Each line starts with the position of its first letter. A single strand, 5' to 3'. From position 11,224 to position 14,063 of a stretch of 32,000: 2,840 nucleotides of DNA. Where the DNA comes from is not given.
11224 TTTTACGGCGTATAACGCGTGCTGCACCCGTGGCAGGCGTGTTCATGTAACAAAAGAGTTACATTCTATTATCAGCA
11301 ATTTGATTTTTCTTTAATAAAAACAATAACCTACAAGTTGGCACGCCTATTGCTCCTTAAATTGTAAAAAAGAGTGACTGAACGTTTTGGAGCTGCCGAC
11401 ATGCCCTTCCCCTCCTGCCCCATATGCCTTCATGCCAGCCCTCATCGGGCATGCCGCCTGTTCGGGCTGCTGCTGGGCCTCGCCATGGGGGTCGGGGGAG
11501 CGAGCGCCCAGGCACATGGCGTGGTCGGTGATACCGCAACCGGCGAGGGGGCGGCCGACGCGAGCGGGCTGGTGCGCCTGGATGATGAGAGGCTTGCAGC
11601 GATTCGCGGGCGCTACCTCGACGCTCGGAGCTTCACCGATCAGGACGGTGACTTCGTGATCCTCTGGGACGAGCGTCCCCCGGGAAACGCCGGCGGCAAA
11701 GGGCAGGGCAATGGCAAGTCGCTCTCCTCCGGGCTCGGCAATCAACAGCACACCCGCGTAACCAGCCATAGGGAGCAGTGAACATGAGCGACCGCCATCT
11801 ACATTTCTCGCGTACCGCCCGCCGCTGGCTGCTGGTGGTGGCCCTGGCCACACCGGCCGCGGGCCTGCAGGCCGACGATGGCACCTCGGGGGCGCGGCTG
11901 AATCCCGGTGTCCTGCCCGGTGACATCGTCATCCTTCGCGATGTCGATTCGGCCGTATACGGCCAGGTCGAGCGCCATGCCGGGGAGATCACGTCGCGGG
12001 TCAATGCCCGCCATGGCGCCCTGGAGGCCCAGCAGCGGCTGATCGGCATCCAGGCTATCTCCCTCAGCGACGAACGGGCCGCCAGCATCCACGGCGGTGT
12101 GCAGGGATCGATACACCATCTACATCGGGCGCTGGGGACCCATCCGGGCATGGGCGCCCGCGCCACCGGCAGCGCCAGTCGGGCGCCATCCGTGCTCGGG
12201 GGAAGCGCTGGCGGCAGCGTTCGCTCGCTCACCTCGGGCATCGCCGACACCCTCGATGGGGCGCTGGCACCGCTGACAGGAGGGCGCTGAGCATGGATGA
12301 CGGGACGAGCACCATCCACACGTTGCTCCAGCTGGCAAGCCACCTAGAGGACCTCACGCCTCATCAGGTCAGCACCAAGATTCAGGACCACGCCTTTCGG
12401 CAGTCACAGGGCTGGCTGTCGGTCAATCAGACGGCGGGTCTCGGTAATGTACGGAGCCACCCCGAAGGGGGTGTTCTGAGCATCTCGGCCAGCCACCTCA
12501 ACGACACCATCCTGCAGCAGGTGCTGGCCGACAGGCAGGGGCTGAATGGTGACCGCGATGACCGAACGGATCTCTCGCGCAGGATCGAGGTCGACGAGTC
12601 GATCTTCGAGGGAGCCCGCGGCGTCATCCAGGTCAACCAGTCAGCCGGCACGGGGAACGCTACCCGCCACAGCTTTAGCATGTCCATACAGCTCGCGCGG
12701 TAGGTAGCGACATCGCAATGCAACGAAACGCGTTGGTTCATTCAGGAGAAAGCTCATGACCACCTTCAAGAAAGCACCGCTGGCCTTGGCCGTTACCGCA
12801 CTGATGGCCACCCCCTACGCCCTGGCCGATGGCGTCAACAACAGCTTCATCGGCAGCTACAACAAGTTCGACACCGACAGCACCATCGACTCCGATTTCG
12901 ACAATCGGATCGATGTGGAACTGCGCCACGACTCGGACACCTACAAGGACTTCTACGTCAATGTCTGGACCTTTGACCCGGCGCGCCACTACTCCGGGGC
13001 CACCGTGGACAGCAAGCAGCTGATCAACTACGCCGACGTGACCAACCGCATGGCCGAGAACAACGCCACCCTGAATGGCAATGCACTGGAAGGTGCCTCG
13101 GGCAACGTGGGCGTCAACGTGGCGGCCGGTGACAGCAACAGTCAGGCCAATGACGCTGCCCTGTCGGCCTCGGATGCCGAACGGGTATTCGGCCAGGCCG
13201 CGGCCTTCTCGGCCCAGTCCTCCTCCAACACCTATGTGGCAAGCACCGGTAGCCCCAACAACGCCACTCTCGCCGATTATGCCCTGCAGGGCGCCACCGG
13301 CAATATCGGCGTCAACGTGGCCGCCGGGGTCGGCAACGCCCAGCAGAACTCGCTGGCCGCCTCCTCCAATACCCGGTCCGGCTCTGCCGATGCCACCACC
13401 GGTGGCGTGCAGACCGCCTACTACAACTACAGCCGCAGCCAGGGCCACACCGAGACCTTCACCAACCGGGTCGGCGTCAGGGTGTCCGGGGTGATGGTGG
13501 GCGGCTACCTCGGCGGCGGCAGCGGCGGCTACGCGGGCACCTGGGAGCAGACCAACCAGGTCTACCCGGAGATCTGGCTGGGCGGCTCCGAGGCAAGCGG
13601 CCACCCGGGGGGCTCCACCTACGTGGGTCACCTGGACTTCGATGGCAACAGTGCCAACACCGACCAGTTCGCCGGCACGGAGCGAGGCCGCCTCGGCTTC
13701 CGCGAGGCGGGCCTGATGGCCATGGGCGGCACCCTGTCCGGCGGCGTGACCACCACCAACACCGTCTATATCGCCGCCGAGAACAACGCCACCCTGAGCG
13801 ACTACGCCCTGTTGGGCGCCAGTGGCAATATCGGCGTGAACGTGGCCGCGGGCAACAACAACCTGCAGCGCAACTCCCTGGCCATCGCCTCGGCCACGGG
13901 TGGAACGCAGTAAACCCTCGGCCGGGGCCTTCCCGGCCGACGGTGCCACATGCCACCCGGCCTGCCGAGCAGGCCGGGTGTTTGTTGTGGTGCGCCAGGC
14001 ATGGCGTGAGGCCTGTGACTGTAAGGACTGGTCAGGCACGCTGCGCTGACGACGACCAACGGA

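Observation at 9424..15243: Sigma-54/bEBP-controlled, non-canonical Fap-like (functional amyloid/adhesin) secretion locus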

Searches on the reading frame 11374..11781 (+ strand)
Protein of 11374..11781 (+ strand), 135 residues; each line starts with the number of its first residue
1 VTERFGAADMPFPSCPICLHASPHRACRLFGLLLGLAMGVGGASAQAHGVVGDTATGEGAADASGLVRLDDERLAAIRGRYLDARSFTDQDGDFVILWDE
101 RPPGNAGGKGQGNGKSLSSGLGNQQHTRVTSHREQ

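Call 3: search_protein_families(library=pfam, proteins=[window:11374-11781:+], max_evalue=1)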
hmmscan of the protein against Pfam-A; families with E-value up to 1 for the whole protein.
window:11374-11781:+ (135 aa): 0 families

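Call 4: search_protein_families(library=ncbifam, proteins=[window:11374-11781:+], max_evalue=1)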
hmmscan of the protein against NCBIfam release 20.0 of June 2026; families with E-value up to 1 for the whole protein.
window:11374-11781:+ (135 aa): 0 families
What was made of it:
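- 11401..11781 (+): P2: conserved Halomonadaceae-specific first gene of the fap operon. It encodes a secreted 126-aa protein with a FapE N-terminal-like motif. No Pfam or NCBIfam family matches it (calls 3, 4).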

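Call 22: list_cluster_members(proteins=[P0045, window:11401-11781:+, window:11374-11781:+, window:11784-12290:+])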
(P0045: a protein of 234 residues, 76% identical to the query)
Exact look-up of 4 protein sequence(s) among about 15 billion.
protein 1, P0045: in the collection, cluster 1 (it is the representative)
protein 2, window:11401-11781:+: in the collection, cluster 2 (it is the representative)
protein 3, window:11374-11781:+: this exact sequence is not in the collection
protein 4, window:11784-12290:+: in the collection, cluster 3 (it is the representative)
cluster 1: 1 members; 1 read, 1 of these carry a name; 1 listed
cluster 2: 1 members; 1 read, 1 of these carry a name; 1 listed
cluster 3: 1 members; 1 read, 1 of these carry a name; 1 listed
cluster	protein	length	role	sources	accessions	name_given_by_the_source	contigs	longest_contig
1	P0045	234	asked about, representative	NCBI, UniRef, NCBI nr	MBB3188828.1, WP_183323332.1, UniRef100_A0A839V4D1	C39 family peptidase [Halomonas cerina] | Peptidase C39 domain-containing protein n=1 Tax=Halomonas cerina TaxID=447424 ...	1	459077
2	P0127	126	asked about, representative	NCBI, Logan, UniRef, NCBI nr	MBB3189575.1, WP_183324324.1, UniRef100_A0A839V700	hypothetical protein [Halomonas cerina] | Uncharacterized protein n=1 Tax=Halomonas cerina TaxID=447424 RepID=A0A839V700_9GAMM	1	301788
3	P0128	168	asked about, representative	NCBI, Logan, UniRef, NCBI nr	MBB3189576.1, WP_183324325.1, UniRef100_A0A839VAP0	hypothetical protein [Halomonas cerina] | Uncharacterized protein n=1 Tax=Halomonas cerina TaxID=447424 RepID=A0A839VAP0_9GAMM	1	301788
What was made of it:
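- Checked: The first gene most likely starts at ATG 11401 (126 aa, as in the NCBI record; call 22).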

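Call 55: search_protein_representatives(protein=window:11401-11781:+)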
Query: 126 residues. Proteins with E-value up to 0.001 (for the whole library): 26; up to 1e-10: 9; up to 1e-30: 1. The best 26 are listed.
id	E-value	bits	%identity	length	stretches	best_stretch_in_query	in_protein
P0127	1.6e-79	280.7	100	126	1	1-126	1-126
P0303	1.7e-15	73.7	48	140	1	21-124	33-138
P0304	6.4e-15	71.8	42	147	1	18-125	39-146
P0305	5.5e-14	68.8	50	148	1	22-121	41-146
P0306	1.5e-13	67.4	55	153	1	51-125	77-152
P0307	4.0e-13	66.0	58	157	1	52-125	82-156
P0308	3.0e-12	63.2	54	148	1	45-126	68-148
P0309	5.6e-12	62.3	45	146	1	26-125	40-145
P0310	4.5e-11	59.4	58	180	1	52-125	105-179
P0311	5.6e-09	52.6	45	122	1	17-126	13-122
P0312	5.7e-08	49.3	43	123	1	17-126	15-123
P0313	8.3e-08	48.8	52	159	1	47-126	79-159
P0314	1.3e-07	48.2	51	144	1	52-126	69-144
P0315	8.6e-07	45.5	41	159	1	19-125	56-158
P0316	8.8e-07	45.5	51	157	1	57-126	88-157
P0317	8.3e-06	42.3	38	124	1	4-122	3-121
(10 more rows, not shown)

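Call 64: find_encoding_contigs(protein=P0317, flank=10000, max_places=4)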
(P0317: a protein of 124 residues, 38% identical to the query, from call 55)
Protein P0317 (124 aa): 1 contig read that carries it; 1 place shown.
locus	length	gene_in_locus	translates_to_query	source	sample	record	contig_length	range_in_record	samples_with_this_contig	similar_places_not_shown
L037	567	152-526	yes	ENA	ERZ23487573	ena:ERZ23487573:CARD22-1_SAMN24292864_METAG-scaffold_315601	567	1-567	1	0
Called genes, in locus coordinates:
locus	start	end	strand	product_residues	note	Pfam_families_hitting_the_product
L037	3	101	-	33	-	?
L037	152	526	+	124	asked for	-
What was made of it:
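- Tried and rejected: It comes from a 567-bp metagenome contig and is not informative (call 64).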

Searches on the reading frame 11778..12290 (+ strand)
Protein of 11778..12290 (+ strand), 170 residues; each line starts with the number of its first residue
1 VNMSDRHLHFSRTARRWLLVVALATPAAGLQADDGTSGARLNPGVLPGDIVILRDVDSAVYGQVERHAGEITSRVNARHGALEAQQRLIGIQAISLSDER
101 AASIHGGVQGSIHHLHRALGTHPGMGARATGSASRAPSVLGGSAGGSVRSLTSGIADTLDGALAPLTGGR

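Call 3: search_protein_families(library=pfam, proteins=[window:11778-12290:+], max_evalue=1)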
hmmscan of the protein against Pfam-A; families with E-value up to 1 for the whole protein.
window:11778-12290:+ (170 aa): 0 families

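Call 4: search_protein_families(library=ncbifam, proteins=[window:11778-12290:+], max_evalue=1)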
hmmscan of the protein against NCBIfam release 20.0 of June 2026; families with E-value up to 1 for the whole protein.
window:11778-12290:+ (170 aa): 1 family
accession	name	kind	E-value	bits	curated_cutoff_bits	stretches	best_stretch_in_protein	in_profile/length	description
NF058617.1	chaperone_FapA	equivalog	3.9e-05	24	110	1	47-167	30-140/146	functional amyloid chaperone FapA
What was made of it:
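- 11784..12290 (+): P3: FapA-like protein (168 aa from ATG 11784; 170 aa from GTG 11778). Its best NCBIfam hit is chaperone_FapA at E 3.9e-5, well below the cutoff (call 4).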

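Call 25: find_encoding_contigs(protein=window:11784-12290:+, flank=10000, max_places=6)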
Protein window:11784-12290:+ (168 aa): 1 contig read that carries it; 1 place shown.
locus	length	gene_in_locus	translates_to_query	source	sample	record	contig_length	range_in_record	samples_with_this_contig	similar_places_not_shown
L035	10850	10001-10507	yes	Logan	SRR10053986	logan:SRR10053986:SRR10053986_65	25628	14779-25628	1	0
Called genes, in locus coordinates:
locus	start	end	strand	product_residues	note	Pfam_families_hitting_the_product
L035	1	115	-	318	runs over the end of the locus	PF00294:PfkB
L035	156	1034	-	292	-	PF00248:Aldo_ket_red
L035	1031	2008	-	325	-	PF01263:Aldose_epim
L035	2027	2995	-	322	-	PF02685:Glucokinase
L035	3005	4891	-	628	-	PF00920:ILVD_EDD_N, PF24877:ILV_EDD_C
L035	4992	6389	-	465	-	PF00171:Aldedh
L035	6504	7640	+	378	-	PF04339:FemAB_like, PF13480:Acetyltransf_6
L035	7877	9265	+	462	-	PF00158:Sigma54_activat, PF14532:Sigma54_activ_2, PF07728:AAA_5 (weak), PF25601:AAA_lid_14, PF02954:HTH_8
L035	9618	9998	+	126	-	-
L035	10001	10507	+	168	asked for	-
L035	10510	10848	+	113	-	?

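Call 49: search_protein_families(library=ncbifam, proteins=[P0003], max_evalue=0.01)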
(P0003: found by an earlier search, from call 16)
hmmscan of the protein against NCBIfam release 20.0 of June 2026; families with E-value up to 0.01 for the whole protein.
P0003 (385 aa): 2 families
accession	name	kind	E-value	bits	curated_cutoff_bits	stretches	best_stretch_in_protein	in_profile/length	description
NF058558.2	AmldFbnFapC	equivalog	1.6e-50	172.6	195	1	7-380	8-317/321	amyloid-like fimbrin subunit FapC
NF058557.1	FblAmlydFapB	equivalog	3.1e-09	36.7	190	1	98-215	21-131/190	fibril amyloid subunit FapB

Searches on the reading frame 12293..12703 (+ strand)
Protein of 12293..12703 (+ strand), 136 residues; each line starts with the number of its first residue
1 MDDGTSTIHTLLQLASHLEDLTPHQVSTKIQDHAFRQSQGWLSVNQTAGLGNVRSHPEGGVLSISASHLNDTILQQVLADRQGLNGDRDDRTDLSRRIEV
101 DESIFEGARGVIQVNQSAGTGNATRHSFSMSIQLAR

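Call 3: search_protein_families(library=pfam, proteins=[window:12293-12703:+], max_evalue=1)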
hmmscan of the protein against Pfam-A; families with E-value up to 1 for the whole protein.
window:12293-12703:+ (136 aa): 0 families

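Call 4: search_protein_families(library=ncbifam, proteins=[window:12293-12703:+], max_evalue=1)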
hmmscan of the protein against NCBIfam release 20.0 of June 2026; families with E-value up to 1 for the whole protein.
window:12293-12703:+ (136 aa): 1 family
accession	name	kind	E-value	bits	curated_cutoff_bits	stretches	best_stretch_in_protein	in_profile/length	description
NF058557.1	FblAmlydFapB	equivalog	4.3e-17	62.3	190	1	21-132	79-189/190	fibril amyloid subunit FapB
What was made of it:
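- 12293..12703 (+): P4: 5'-truncated fapB, lacking the signal peptide and repeat 1; probably a decaying remnant. The NCBIfam FapB hit (E 4e-17) covers only profile positions 79-189 of 190 (call 4).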

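Call 16: list_cluster_members(proteins=[window:12293-12703:+, window:12756-13913:+, window:14158-15243:+, window:11778-12290:+, window:9660-11048:+])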
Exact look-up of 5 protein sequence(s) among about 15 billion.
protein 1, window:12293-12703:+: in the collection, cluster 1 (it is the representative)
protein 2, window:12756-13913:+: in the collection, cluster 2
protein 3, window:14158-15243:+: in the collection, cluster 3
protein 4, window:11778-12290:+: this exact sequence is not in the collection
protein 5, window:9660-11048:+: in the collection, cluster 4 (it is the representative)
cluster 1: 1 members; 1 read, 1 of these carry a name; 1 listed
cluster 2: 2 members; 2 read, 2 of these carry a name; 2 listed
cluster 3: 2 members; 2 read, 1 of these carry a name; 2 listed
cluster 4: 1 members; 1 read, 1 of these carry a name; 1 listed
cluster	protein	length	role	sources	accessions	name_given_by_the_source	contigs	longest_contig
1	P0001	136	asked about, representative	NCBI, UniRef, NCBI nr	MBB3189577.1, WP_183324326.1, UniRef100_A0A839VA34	hypothetical protein [Halomonas cerina] | Uncharacterized protein n=1 Tax=Halomonas cerina TaxID=447424 RepID=A0A839VA34_9GAMM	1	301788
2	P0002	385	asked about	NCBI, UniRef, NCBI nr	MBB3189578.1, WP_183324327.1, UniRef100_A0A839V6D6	hypothetical protein [Halomonas cerina] | Uncharacterized protein n=1 Tax=Halomonas cerina TaxID=447424 RepID=A0A839V6D6_9GAMM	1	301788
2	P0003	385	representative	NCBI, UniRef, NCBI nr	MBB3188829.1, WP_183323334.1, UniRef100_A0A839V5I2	hypothetical protein [Halomonas cerina] | Uncharacterized protein n=1 Tax=Halomonas cerina TaxID=447424 RepID=A0A839V5I2_9GAMM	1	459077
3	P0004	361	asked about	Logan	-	-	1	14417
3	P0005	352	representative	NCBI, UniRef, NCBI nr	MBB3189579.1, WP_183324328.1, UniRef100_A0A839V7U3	transporter [Halomonas cerina] | Transporter n=1 Tax=Halomonas cerina TaxID=447424 RepID=A0A839V7U3_9GAMM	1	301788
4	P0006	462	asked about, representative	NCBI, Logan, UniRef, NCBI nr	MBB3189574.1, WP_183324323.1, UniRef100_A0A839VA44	sigma-54 interaction domain-containing protein [Halomonas cerina] | DNA-binding NtrC family response regulator n=1 Tax=Halomonas cerina TaxID=447424 ... | sigma-54 dependent transcriptional regulator [Halomonas cerina]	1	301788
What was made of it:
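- Source organism: exact protein look-ups give Halomonas cerina MBB3189574-79 for the window genes (calls 16, 22).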

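Call 18: find_encoding_contigs(protein=P0003, flank=10000, max_places=6)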
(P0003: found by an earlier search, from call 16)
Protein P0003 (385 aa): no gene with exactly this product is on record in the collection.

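Call 49: search_protein_families(library=ncbifam, proteins=[P0003], max_evalue=0.01)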
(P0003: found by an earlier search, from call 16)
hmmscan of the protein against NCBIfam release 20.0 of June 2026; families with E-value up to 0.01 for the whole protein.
P0003 (385 aa): 2 families
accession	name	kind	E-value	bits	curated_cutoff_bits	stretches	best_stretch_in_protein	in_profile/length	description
NF058558.2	AmldFbnFapC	equivalog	1.6e-50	172.6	195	1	7-380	8-317/321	amyloid-like fimbrin subunit FapC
NF058557.1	FblAmlydFapB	equivalog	3.1e-09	36.7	190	1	98-215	21-131/190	fibril amyloid subunit FapB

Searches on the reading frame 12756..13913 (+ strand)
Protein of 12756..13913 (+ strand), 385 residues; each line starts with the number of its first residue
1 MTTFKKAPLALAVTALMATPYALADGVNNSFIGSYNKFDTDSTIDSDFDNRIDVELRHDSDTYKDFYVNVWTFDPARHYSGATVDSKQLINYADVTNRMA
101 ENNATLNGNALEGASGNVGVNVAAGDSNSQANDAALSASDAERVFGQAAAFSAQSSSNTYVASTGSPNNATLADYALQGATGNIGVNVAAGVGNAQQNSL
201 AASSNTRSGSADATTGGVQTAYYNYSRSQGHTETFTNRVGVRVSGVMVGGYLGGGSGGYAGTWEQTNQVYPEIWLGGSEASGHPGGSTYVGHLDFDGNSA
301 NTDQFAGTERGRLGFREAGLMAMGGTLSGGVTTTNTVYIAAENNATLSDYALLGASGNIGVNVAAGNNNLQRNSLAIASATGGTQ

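Call 3: search_protein_families(library=pfam, proteins=[window:12756-13913:+], max_evalue=1)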
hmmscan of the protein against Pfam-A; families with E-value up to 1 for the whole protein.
window:12756-13913:+ (385 aa): 1 family
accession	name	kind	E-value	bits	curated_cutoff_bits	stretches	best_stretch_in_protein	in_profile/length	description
PF13190.11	PDGLE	-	0.011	16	27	1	141-194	33-86/102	PDGLE domain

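Call 4: search_protein_families(library=ncbifam, proteins=[window:12756-13913:+], max_evalue=1)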
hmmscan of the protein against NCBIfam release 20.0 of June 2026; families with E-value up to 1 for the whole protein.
window:12756-13913:+ (385 aa): 2 families
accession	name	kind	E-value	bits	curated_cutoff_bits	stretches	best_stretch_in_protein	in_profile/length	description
NF058558.2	AmldFbnFapC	equivalog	2e-50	172.3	195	1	7-380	8-317/321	amyloid-like fimbrin subunit FapC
NF058557.1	FblAmlydFapB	equivalog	2.2e-10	40.5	190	2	82-201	66-186/190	fibril amyloid subunit FapB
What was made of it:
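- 12756..13913 (+): fapC1: major amyloid subunit, with a signal peptide and three imperfect repeats. NCBIfam FapC gives E 2e-50 and 172 bits against a cutoff of 195 (call 4).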

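Call 49: search_protein_families(library=ncbifam, proteins=[P0003], max_evalue=0.01)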
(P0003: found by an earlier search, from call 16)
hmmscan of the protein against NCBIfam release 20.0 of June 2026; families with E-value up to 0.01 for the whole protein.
P0003 (385 aa): 2 families
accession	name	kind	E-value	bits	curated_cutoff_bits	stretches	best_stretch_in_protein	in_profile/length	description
NF058558.2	AmldFbnFapC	equivalog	1.6e-50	172.6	195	1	7-380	8-317/321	amyloid-like fimbrin subunit FapC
NF058557.1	FblAmlydFapB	equivalog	3.1e-09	36.7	190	1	98-215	21-131/190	fibril amyloid subunit FapB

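Call 58: search_solved_structures(query=window:12756-13913:+, max_evalue=0.01, show_alignments=1)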
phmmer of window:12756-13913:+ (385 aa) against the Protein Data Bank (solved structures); distinct sequences matched with E-value up to 0.01: 2.
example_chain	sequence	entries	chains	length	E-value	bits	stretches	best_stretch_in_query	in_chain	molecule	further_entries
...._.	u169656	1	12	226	2.2e-18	69.9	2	95-212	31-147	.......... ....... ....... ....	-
9u4u_A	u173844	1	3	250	3.2e-14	56.2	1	96-213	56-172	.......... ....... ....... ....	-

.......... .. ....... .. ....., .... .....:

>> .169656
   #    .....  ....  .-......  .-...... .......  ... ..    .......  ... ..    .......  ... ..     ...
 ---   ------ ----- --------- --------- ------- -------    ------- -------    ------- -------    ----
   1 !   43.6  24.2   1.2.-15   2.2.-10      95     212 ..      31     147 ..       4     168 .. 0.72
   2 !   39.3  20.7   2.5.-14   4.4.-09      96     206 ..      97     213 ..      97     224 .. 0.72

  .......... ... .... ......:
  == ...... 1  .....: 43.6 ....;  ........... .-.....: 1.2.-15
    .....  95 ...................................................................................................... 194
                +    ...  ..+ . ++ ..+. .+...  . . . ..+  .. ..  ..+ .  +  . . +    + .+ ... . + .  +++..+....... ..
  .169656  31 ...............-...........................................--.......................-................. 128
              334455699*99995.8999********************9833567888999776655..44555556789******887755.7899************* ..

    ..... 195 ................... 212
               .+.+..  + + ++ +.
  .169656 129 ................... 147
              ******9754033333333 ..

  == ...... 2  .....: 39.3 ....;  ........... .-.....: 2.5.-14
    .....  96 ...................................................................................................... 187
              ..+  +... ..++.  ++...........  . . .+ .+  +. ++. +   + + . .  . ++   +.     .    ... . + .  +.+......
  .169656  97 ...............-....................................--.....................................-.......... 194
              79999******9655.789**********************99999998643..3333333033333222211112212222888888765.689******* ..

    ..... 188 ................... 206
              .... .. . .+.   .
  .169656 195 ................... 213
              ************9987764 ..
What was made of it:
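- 12756..13913 (+): It matches the PDB FapC fibril chain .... at E 2e-18 (call 58).
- On Fap functional amyloid system (fapABCDEF): FapC fibril structures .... and 9U4U match at E 2e-18 and 3e-14 (call 58).
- Checked: It matches NCBIfam FapC (E 2e-50, call 4) and the FapC cryo-EM chains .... and 9U4U (call 58).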
